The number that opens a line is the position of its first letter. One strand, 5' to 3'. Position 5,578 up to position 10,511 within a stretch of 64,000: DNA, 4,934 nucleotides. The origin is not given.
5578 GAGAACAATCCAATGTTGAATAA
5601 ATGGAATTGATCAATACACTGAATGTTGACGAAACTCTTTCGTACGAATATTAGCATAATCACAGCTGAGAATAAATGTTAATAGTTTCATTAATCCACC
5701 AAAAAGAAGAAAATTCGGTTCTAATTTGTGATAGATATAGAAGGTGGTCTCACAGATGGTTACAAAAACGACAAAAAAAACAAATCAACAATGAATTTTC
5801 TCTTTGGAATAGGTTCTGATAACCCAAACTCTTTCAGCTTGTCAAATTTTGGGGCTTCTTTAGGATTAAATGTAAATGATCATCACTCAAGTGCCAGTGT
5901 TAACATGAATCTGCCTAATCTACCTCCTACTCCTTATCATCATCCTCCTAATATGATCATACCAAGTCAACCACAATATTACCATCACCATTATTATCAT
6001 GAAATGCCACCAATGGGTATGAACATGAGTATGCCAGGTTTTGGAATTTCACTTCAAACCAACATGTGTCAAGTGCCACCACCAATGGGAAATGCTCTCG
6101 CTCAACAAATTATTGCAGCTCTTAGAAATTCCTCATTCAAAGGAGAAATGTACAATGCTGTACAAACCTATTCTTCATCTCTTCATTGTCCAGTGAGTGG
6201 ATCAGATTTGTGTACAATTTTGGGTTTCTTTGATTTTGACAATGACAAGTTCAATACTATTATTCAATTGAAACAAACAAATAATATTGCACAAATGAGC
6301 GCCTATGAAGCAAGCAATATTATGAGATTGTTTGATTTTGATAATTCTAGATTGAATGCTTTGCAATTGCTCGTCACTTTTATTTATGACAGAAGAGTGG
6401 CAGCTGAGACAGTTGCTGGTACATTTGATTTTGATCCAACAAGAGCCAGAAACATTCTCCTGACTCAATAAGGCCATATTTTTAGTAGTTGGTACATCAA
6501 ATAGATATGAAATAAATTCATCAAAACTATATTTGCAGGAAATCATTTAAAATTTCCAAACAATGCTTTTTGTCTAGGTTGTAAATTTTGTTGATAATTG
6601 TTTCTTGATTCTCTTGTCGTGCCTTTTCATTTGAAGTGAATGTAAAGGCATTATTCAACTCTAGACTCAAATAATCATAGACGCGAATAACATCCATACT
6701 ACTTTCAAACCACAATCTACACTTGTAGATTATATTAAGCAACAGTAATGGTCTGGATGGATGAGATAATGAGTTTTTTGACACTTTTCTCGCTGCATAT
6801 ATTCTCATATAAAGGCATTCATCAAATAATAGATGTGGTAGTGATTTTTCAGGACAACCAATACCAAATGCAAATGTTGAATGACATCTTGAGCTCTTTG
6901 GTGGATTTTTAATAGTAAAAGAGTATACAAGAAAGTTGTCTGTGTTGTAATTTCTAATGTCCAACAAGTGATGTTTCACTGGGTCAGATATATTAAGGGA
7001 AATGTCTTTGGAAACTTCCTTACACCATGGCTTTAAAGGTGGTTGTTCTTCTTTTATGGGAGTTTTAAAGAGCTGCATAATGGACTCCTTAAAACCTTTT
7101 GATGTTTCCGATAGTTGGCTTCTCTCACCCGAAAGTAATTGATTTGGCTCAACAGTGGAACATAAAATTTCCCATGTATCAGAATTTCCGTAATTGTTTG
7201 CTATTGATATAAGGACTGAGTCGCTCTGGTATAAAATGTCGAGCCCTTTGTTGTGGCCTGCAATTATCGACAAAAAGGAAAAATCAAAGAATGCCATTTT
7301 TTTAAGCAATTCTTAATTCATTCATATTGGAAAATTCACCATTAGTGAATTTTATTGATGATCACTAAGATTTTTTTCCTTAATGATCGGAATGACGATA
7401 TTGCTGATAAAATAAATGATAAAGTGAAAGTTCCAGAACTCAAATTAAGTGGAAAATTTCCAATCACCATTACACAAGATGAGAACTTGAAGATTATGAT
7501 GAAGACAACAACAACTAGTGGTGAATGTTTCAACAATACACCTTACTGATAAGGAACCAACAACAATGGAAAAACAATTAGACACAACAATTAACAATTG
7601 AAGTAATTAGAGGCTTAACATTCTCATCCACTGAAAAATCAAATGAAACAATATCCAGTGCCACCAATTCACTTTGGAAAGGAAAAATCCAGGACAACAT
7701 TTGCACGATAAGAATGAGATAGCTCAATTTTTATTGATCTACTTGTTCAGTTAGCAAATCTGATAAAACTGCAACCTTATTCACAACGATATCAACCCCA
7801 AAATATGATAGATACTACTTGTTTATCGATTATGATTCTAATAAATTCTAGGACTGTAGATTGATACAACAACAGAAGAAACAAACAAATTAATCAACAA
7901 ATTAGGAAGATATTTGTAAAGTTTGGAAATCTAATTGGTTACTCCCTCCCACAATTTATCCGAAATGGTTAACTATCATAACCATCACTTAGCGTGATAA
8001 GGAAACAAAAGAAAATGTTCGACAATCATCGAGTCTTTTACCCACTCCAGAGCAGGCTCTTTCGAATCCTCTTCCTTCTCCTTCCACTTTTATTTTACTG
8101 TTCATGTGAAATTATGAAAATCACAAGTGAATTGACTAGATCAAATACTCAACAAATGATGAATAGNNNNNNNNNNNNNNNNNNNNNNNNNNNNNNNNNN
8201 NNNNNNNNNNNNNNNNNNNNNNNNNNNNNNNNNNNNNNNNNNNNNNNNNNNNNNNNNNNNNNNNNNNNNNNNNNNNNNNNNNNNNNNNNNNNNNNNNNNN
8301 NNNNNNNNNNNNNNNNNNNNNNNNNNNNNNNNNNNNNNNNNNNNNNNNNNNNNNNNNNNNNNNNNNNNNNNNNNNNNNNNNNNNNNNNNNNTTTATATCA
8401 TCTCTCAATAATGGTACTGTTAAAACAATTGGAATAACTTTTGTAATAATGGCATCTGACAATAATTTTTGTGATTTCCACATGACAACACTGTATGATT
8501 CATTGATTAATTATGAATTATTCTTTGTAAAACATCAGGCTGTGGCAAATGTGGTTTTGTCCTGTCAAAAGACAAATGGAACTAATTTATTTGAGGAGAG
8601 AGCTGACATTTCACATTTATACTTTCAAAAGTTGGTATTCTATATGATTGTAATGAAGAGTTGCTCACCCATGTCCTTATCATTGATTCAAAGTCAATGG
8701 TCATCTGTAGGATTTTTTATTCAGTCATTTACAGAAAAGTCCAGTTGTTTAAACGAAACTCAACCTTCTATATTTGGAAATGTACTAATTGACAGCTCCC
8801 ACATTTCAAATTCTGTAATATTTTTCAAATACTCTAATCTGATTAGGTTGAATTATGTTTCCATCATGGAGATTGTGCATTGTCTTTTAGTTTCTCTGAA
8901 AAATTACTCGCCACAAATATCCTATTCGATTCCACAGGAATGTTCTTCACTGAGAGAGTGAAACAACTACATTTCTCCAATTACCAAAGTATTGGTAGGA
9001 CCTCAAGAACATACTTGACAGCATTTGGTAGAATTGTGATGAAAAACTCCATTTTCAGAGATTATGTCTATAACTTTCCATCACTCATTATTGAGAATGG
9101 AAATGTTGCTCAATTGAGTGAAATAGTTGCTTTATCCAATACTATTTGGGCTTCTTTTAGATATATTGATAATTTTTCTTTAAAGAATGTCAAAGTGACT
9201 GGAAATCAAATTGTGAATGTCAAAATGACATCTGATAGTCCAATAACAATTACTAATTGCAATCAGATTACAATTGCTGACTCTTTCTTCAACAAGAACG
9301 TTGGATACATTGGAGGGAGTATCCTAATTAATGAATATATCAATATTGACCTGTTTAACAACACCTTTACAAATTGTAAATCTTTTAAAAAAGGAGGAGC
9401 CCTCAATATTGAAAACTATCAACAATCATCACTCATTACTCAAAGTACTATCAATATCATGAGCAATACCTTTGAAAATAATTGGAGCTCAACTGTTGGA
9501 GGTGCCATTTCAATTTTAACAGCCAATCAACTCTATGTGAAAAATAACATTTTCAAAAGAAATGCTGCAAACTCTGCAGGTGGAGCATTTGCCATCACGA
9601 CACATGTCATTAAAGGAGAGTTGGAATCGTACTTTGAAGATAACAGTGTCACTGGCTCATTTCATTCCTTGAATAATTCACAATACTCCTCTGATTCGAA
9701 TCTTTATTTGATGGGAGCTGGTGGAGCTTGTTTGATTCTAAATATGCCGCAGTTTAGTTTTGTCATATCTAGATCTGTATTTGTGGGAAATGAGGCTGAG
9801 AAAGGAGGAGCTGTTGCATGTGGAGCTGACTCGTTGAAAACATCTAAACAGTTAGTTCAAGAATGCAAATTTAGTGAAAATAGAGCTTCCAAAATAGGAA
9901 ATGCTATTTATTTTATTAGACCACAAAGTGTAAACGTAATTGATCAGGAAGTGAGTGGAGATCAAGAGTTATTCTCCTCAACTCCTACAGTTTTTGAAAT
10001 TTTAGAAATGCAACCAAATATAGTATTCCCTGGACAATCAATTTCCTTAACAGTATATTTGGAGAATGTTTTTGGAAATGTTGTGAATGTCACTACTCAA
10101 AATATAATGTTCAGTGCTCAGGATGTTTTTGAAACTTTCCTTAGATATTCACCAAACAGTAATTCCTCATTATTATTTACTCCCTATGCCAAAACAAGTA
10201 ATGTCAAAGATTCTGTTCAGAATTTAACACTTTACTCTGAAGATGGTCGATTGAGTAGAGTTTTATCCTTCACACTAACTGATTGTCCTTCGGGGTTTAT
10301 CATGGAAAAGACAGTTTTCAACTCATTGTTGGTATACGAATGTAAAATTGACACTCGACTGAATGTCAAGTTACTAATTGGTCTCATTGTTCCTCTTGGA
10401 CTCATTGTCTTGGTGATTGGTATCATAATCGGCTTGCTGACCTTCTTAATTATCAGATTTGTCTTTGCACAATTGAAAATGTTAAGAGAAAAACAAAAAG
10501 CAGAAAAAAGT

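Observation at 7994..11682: Second receptor kinase with a beta-helix ectodomain; possible missing 5' exons across the gap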

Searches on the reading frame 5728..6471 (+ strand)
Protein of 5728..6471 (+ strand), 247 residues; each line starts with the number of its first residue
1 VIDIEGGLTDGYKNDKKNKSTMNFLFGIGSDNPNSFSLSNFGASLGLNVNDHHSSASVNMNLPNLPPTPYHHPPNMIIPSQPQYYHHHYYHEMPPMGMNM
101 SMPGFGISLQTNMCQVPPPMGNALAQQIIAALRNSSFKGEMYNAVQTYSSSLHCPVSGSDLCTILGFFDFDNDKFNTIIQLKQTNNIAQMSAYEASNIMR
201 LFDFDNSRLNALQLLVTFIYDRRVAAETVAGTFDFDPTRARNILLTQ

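Call 12: search_protein_families(library=pfam, proteins=[window:5728-6471:+], max_evalue=0.01)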
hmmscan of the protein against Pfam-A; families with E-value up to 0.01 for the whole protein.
window:5728-6471:+ (247 aa): 2 families
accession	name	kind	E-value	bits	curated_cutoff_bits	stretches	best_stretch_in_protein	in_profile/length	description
PF14771.11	DUF4476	-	2.7e-23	82.5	22.5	2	153-243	2-90/91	Domain of unknown function (DUF4476)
PF13833.12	EF-hand_8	-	0.001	19.2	28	0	188-207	20-39/54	EF-hand domain pair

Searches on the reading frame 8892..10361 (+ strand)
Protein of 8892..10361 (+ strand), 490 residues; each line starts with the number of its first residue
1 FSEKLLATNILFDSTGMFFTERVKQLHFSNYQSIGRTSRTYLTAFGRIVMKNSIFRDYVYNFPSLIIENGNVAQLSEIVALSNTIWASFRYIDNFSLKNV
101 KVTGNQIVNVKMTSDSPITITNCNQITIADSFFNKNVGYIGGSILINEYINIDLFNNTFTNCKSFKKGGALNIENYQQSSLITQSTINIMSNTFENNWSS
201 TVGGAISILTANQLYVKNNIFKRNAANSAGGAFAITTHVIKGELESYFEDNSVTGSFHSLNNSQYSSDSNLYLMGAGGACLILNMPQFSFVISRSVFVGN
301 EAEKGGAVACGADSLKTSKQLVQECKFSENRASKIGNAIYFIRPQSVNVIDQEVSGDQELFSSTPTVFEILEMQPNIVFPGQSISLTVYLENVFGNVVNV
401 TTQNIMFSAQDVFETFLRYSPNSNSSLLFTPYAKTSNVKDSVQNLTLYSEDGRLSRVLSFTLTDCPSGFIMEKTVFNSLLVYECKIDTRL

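Call 20: predict_structure(protein=window:8892-10361:+)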
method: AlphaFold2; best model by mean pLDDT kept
length: 490 residues; sequences in the alignment: 1
mean_pLDDT: 34.1   pTM: 0.28
mean pLDDT of the five models: 34.1, 27.5, 27.1, 26.8, 26.4
residues with pLDDT >= 90: 0; 70-90: 0; 50-70: 0; < 50: 490
segments of 3 or more residues with pLDDT < 50: 1-490
pLDDT, mean of each block of 10 residues (from residue 1): 35 37 28 29 35 26 33 35 39 35 36 35 33 29 32 33 29 33 37 39 38 42 39 38 38 35 31 31 29 29 36 41 40 38 35 37 35 26 26 29 28 35 30 29 30 31 41 40 44
secondary structure, 60 per line:
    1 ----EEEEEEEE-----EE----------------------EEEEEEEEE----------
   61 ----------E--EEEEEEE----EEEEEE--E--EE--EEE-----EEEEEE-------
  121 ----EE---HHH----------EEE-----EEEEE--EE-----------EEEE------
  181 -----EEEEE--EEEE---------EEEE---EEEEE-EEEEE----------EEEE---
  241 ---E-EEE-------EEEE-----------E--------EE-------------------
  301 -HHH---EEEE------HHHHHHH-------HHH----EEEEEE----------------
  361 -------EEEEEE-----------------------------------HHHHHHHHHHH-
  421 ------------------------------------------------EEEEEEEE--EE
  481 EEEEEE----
elements in order: E5-12 E42-50 E74-80 E85-90 E100-102 E108-113 E143-145 E151-155 E171-174 E186-190 E193-196 E206-209 E213-217 E219-223 E234-237 E246-248 E256-259 E308-311 H318-324 E339-344 E368-373 H409-419 E469-476 E479-486
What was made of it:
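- Tried and rejected: Single-sequence AlphaFold2 of exon 2 gave pLDDT 34 and was unusable (call 20).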

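Call 28: search_solved_structures(query=window:8892-10361:+, max_evalue=1)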
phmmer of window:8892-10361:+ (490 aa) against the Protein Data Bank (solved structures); distinct sequences matched with E-value up to 1: 0.
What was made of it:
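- Tried and rejected: The sequence search of the ectodomain against PDB gave no hit (call 28).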
